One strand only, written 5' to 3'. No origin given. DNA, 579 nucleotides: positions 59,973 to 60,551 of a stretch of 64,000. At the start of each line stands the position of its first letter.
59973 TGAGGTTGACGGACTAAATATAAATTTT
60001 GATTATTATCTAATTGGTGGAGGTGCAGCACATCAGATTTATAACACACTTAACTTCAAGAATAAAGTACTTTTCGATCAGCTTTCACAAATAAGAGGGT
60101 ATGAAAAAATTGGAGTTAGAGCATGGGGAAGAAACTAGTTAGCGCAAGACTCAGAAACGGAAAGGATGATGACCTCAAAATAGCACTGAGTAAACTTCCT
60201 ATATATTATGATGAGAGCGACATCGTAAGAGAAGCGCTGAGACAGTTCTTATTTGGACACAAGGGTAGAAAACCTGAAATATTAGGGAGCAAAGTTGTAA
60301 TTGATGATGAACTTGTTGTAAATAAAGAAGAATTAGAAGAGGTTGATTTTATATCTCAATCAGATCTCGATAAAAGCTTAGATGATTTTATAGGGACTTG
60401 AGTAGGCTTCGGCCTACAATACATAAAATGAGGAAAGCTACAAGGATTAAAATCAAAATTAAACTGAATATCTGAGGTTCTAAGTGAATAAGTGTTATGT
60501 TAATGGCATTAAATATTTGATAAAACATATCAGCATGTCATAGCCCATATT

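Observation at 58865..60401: Actin-like ParM/Alp ATPase + RHH protein cassette with direct repeats bracketing its promoter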

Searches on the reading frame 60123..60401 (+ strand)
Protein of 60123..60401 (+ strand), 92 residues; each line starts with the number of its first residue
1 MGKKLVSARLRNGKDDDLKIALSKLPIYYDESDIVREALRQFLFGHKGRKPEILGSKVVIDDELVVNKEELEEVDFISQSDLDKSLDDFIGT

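Call 3: search_protein_families(library=pfam, proteins=[window:60123-60401:+], max_evalue=1)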
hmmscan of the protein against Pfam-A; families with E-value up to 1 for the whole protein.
window:60123-60401:+ (92 aa): 0 families

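Call 4: search_protein_families(library=phrogs, proteins=[window:60123-60401:+], max_evalue=0.1)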
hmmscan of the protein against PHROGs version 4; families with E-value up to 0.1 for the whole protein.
window:60123-60401:+ (92 aa): 0 families

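Call 12: search_solved_structures(query=window:60123-60401:+, max_evalue=10)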
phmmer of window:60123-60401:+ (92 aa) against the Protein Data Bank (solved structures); distinct sequences matched with E-value up to 10: 6.
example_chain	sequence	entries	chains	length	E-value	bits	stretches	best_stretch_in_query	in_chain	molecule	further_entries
5gx8_A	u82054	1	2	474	0.66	14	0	24-91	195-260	Extracellular solute-binding protein family 1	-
5gub_A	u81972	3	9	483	0.71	13.9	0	24-91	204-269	Extracellular solute-binding protein family 1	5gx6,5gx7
5xs8_A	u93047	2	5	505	0.83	13.7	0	24-91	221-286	Extracellular solute-binding protein family 1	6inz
5x8p_w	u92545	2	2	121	0.9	13.6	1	53-73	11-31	protein cS23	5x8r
6gv5_A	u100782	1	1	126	1.2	13.2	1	2-40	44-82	Hyperosmolarity resistance protein Emb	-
1rqg_A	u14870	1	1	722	2.4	12.3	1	33-65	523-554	Methionyl-tRNA synthetase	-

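Call 14: search_protein_families(library=ncbifam, proteins=[window:60123-60401:+], max_evalue=1)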
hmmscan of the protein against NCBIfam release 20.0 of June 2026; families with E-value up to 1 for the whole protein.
window:60123-60401:+ (92 aa): 0 families

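Call 15: find_homologous_proteins(query=window:60123-60401:+, max_evalue=0.01)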
Query window:60123-60401:+ (92 aa): 21 proteins with E <= 0.01 among 31 candidates.
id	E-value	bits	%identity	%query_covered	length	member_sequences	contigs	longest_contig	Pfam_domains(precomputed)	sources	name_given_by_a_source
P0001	1.1e-50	187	100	100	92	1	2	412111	-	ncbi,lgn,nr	ncbi:hypothetical protein ACWA2B_09920 [Paenibacillus sp. CMM36]|nr:hypothetical protein H6F38_14740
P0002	8.3e-50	185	98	100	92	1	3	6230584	-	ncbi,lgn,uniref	ncbi:hypothetical protein MHB54_00125 [Paenibacillus sp. FSL M7-0802]|uniref:hypothetical protein n=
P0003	2.0e-40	155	86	99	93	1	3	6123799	-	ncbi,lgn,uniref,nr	ncbi:hypothetical protein G9G63_08930 [Paenibacillus sp. EKM202P]|uniref:hypothetical protein n=1 Ta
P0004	2.2e-39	151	79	100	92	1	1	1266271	-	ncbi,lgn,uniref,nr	ncbi:hypothetical protein L8C07_06310 [Paenibacillus sp. CMAA1739]|uniref:hypothetical protein n=1 T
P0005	4.1e-39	150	85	99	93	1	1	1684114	-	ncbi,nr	ncbi:Arc/MetJ-type ribon-helix-helix transcriptional regulator [Paenibacillus jamilae]|nr:Arc/MetJ-t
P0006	2.2e-37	145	96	80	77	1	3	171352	-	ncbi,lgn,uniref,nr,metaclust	ncbi:hypothetical protein [Paenibacillus polymyxa]|uniref:hypothetical protein n=1 Tax=Paenibacillus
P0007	4.1e-28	115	68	100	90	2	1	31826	-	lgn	-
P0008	4.3e-24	102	60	98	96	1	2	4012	-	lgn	-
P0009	1.3e-22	98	61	99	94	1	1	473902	-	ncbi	ncbi:MAG: hypothetical protein ACQEXX_01075 [Bacillota bacterium]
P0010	1.0e-21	95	56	98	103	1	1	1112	-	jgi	jgi:Arc/MetJ-type ribon-helix-helix transcriptional regulator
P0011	1.4e-21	94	51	98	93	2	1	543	-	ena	-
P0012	1.9e-21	94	74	66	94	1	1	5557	-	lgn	-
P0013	5.0e-21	93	51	98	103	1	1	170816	-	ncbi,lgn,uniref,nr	ncbi:hypothetical protein [Paenibacillus odorifer]|uniref:hypothetical protein n=1 Tax=Paenibacillus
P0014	8.6e-21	92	69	73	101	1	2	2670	-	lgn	-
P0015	1.9e-20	91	51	98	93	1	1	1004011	-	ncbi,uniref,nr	ncbi:hypothetical protein GRF59_14320 [Paenibacillus sp. HJL G12]|uniref:Uncharacterized protein n=1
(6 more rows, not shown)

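Call 18: find_encoding_contigs(protein=P0002, flank=10000, max_places=4)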
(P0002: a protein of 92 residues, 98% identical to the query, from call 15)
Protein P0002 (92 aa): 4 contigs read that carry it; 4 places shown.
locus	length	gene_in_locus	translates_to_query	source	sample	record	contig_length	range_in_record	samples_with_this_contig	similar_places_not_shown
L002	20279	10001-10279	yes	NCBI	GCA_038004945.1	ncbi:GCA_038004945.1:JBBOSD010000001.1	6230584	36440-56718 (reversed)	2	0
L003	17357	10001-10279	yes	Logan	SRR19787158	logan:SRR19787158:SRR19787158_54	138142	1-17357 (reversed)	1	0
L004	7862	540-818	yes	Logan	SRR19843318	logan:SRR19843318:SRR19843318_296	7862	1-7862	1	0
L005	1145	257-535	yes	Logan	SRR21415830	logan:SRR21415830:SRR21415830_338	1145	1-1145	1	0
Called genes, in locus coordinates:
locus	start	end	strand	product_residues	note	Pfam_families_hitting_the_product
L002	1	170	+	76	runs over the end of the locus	-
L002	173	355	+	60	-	-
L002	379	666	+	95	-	-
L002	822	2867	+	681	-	PF26675:DUF8224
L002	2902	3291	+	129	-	-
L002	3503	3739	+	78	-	-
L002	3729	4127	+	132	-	PF09643:YopX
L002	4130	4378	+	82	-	-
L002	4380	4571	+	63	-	-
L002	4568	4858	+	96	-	-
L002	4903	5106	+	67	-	-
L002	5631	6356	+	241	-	PF00149:Metallophos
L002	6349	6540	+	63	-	-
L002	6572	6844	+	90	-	-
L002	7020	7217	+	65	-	-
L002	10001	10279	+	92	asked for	-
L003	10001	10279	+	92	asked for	-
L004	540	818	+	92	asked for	-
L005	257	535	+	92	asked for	-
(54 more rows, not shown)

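Call 40: predict_structure(alignment_id=A4)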
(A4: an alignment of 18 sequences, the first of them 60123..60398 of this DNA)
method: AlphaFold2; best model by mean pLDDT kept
length: 92 residues; sequences in the alignment: 18
mean_pLDDT: 60.3   pTM: 0.23
mean pLDDT of the five models: 60.3, 58.6, 58.0, 50.7, 44.6
residues with pLDDT >= 90: 0; 70-90: 18; 50-70: 59; < 50: 15
segments of 3 or more residues with pLDDT < 50: 1-7, 61-67
pLDDT, mean of each block of 10 residues (from residue 1): 51 70 61 65 57 56 50 59 74 58
secondary structure, 60 per line:
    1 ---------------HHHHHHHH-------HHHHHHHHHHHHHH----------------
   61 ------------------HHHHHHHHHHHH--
elements in order: H16-23 H31-44 H79-90

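Call 43: search_solved_structures(query=A4, max_evalue=10, show_alignments=3)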
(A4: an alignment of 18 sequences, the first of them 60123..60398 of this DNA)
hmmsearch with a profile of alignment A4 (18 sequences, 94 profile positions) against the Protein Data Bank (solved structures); distinct sequences matched with E-value up to 10: 2.
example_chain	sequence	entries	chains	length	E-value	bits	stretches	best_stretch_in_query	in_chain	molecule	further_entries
5ceg_A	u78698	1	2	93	0.91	13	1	14-54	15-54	Addiction module antidote protein, CopG/Arc/MetJ family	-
7pzy_y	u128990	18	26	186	2.1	11.8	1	36-56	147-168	Ribosomal 60S subunit protein L18A | 60S ribosomal protein L18-A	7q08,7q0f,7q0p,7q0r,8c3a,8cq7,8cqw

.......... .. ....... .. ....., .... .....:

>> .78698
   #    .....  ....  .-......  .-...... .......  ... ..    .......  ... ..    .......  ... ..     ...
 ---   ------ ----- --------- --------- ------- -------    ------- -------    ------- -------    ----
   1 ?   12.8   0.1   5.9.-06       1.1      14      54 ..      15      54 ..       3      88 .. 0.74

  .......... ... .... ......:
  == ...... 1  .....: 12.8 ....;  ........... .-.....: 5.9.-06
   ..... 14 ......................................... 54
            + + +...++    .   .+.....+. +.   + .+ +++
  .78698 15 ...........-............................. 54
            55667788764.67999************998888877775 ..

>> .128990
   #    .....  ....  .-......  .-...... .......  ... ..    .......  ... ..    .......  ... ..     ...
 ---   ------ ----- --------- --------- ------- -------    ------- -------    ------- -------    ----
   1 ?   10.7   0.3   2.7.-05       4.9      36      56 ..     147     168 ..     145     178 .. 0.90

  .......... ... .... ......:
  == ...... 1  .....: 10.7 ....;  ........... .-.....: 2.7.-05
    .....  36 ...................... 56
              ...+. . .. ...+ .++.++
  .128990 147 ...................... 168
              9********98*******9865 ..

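Call 44: search_protein_families(library=pfam, alignment_id=A4, max_evalue=10)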
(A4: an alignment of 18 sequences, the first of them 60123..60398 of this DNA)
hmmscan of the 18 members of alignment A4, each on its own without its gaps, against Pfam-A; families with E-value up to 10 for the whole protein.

A. member 1, window:60123-60398:+ (92 aa): 0 families

B. families by the number of members that match (of 18 scanned): 10 families
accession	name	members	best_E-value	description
PF01402.27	RHH_1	5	0.16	Ribbon-helix-helix protein, copG family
PF17723.7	RHH_8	2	0.054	Ribbon-Helix-Helix transcriptional regulator family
PF05066.19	HARE-HTH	1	0.031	HB1, ASXL, restriction endonuclease HTH domain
PF17221.8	COMMD1_N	1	0.033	COMMD1 N-terminal domain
PF07499.19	RuvA_C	1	0.07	RuvA, C-terminal domain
PF14022.11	DUF4238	1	0.078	Protein of unknown function (DUF4238)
PF00788.29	RA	1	0.078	Ras association (RalGDS/AF-6) domain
PF16285.10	DUF4931_N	1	0.1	Domain of unknown function (DUF4931) N-terminal domain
PF07262.16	CdiI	1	0.11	CDI immunity protein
PF23501.1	Microp_apicomplexa_4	1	4.9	Apicomplexa microprotein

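Call 48: search_dna_similar(query=window:60123-60401:+, collection=plasmids, mode=protein, max_evalue=1, max_rows=20)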
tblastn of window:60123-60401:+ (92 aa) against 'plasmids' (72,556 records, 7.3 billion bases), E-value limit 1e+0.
No match.

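Call 57: fold_search(model_id=the predicted structure, library=pdb)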
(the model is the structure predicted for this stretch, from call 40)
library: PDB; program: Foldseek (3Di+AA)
matches with E <= 10: 1; with E <= 0.001: 0
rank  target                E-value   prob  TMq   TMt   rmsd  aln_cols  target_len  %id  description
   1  2kke_MODEL_1_A        3.9e+00  0.18  0.34  0.52   2.3        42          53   24  Solution NMR Structure of a dimeric protein of unknown function from Methanobacterium thermoautotrophicum, Nor (released 2009-07-14)

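Call 59: find_homologous_proteins(query=A6, max_evalue=0.01)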
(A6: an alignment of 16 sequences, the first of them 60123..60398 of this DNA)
Query A6 (16 sequences) (92 aa, profile of the alignment): 69 proteins with E <= 0.01 among 7412 candidates.
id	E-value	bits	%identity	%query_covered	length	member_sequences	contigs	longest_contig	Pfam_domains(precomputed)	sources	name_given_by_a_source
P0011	2.9e-30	122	51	98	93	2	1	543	-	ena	-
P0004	6.5e-30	121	79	100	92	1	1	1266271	-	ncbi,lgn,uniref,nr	ncbi:hypothetical protein L8C07_06310 [Paenibacillus sp. CMAA1739]|uniref:hypothetical protein n=1 T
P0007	7.8e-29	118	68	100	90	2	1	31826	-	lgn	-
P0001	1.4e-28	117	100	100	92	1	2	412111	-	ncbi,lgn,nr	ncbi:hypothetical protein ACWA2B_09920 [Paenibacillus sp. CMM36]|nr:hypothetical protein H6F38_14740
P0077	1.9e-28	116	57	46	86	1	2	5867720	-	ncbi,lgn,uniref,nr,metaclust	ncbi:hypothetical protein SAMN04487895_101483 [Paenibacillus sophorae]|uniref:Uncharacterized protei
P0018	2.6e-28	116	69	67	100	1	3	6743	-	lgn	-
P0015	3.1e-28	116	51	98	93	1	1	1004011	-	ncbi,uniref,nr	ncbi:hypothetical protein GRF59_14320 [Paenibacillus sp. HJL G12]|uniref:Uncharacterized protein n=1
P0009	4.6e-28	115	61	99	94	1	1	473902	-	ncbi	ncbi:MAG: hypothetical protein ACQEXX_01075 [Bacillota bacterium]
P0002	5.8e-28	115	98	100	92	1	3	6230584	-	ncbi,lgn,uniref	ncbi:hypothetical protein MHB54_00125 [Paenibacillus sp. FSL M7-0802]|uniref:hypothetical protein n=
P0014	6.7e-28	115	69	73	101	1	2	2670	-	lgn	-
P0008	8.2e-28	114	60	98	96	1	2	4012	-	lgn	-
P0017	8.3e-28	114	53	99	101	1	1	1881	-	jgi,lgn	-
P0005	9.8e-28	114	85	99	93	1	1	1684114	-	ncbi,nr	ncbi:Arc/MetJ-type ribon-helix-helix transcriptional regulator [Paenibacillus jamilae]|nr:Arc/MetJ-t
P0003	1.3e-27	114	86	99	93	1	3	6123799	-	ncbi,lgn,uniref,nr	ncbi:hypothetical protein G9G63_08930 [Paenibacillus sp. EKM202P]|uniref:hypothetical protein n=1 Ta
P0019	3.8e-27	112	53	99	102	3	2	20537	-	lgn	-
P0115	4.4e-15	73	61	41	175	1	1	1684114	PF01541.31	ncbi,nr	ncbi:putative GIY-YIG superfamily endonuclease [Paenibacillus jamilae]|nr:putative GIY-YIG superfami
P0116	1.1e-13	69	56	45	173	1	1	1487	PF01541.31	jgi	jgi:hypothetical protein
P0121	7.1e-12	63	62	40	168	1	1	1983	PF01541.31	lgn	-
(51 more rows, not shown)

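Call 85: find_encoding_contigs(protein=P0001, flank=10000, max_places=3)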
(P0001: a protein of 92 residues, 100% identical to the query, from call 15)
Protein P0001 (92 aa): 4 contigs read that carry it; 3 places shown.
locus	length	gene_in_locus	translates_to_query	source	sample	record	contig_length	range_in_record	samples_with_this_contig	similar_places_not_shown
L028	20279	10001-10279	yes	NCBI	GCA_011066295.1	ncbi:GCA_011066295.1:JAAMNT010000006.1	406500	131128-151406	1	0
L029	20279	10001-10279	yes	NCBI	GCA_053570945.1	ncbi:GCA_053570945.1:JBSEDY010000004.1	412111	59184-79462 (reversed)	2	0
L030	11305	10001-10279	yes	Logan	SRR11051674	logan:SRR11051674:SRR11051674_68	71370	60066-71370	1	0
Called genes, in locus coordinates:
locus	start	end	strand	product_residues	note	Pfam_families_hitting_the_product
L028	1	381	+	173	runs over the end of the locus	PF02517:Rce1-like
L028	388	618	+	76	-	-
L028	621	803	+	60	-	-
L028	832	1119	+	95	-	-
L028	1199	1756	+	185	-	-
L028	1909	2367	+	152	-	-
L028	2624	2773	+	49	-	PF07874:DUF1660 (weak)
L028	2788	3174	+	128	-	PF18066:Phage_ABA_S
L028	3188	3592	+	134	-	PF09643:YopX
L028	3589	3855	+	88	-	-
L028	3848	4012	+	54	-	-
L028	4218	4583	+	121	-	-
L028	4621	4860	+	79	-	-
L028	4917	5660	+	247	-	-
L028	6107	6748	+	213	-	PF04542:Sigma70_r2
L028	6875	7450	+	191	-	-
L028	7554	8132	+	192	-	PF12850:Metallophos_2 (weak)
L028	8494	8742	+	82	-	PF08858:IDEAL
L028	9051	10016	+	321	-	PF17989:ALP_N, PF21522:MreB-like_C (faint)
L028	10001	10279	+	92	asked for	-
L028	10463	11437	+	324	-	PF05496:RuvB_N (faint), PF00004:AAA, PF07728:AAA_5 (faint), PF17866:AAA_lid_6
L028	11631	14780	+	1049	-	PF02811:PHP, PF07733:DNA_pol3_alpha, PF17657:DNA_pol3_finger, PF14579:HHH_6 (weak)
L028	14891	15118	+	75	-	-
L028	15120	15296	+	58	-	-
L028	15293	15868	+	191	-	-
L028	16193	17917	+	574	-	PF00239:Resolvase, PF07508:Recombinase, PF13408:Zn_ribbon_recom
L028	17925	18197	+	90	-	PF17866:AAA_lid_6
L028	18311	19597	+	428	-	PF13167:GTP-bdg_N, PF16360:GTP-bdg_M, PF00350:Dynamin_N (faint), PF01926:MMR_HSR1, PF02421:FeoB_N (weak)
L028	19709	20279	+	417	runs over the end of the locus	PF06838:Met_gamma_lyase, PF01053:Cys_Met_Meta_PP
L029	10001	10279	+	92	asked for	-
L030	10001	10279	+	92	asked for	-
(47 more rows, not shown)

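Call 88: search_protein_families(library=ncbifam, proteins=[L028:17925-18197:+, L028:16193-17917:+, L028:18311-19597:+], max_evalue=0.00001)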
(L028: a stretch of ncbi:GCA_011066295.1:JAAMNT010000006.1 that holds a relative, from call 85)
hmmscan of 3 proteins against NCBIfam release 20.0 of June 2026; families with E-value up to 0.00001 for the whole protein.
L028:17925-18197:+ (90 aa): 3 families
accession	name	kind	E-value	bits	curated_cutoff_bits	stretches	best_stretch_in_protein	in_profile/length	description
TIGR02881.1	spore_V_K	equivalog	7.7e-20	71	422.95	1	2-85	181-261/261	stage V sporulation protein K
TIGR02880.1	cbbX_cfxQ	equivalog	2.2e-09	37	459.25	1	2-87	198-280/284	CbbX protein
TIGR03922.1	T7SS_EccA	equivalog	2.1e-07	29.9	466.65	1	2-86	454-549/557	type VII secretion AAA-ATPase EccA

L028:16193-17917:+ (574 aa): 2 families
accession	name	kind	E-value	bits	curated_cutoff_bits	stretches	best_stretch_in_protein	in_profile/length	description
NF041201.1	recomb_XisF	equivalog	1.2e-26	93.7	375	1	7-335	2-333/465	fdxN element excision recombinase XisF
NF047343.1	SCCmet_CcrB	equivalog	3.4e-21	75.5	900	1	5-507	8-502/542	cassette chromosome recombinase CcrB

L028:18311-19597:+ (428 aa): 17 families
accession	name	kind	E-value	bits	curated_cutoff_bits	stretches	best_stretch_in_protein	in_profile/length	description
TIGR03156.1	GTP_HflX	equivalog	6.8e-141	469.2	216.75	1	16-368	2-351/351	GTPase HflX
NF008280.0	PRK11058.1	equivalog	5.8e-102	341.6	441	1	14-401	9-396/426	ribosome rescue GTPase HflX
TIGR02729.1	Obg_CgtA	equivalog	7.2e-17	61.4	280.25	1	207-340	157-294/329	Obg family GTPase CgtA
NF008956.1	PRK12299.1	equivalog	7.6e-17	61.3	300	1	207-365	158-322/327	GTPase ObgE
TIGR03594.1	GTPase_EngA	equivalog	2.5e-15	56.4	306.7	1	182-337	150-305/432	ribosome biogenesis GTPase Der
NF008955.0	PRK12297.1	equivalog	5.3e-15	55.2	406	1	207-368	159-328/429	GTPase ObgE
TIGR03918.1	GTP_HydF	equivalog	1.3e-14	53.9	325.55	1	204-371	4-170/392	[FeFe] hydrogenase H-cluster maturation GTPase HydF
NF003661.0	PRK05291.1-3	equivalog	1.2e-13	51.2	380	1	174-370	186-372/448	tRNA uridine-5-carboxymethylaminomethyl(34) synthesis GTPase MnmE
NF000908.1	PRK00089.1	equivalog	4e-13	49.3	237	1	209-369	5-168/291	GTPase Era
TIGR00450.1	mnmE_trmE_thdF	equivalog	1.4e-12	47.4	252.6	1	172-342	177-336/446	tRNA uridine-5-carboxymethylaminomethyl(34) synthesis GTPase MnmE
NF007071.0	PRK09518.1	equivalog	1.7e-11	43.4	953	1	199-337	436-573/706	bifunctional cytidylate kinase/GTPase Der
TIGR00436.1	era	equivalog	1.9e-10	40.6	116.25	1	209-340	2-128/270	GTPase Era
NF002828.0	PRK03003.1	equivalog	3.5e-10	39.1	631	1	199-335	205-340/477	ribosome biogenesis GTPase Der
NF007171.0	PRK09602.1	subfamily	5.8e-10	38.6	387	1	208-245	3-40/397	YchF-related putative GTPase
TIGR00231.1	small_GTP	domain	1.3e-09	38.1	42.5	1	208-333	4-126/164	GTP-binding protein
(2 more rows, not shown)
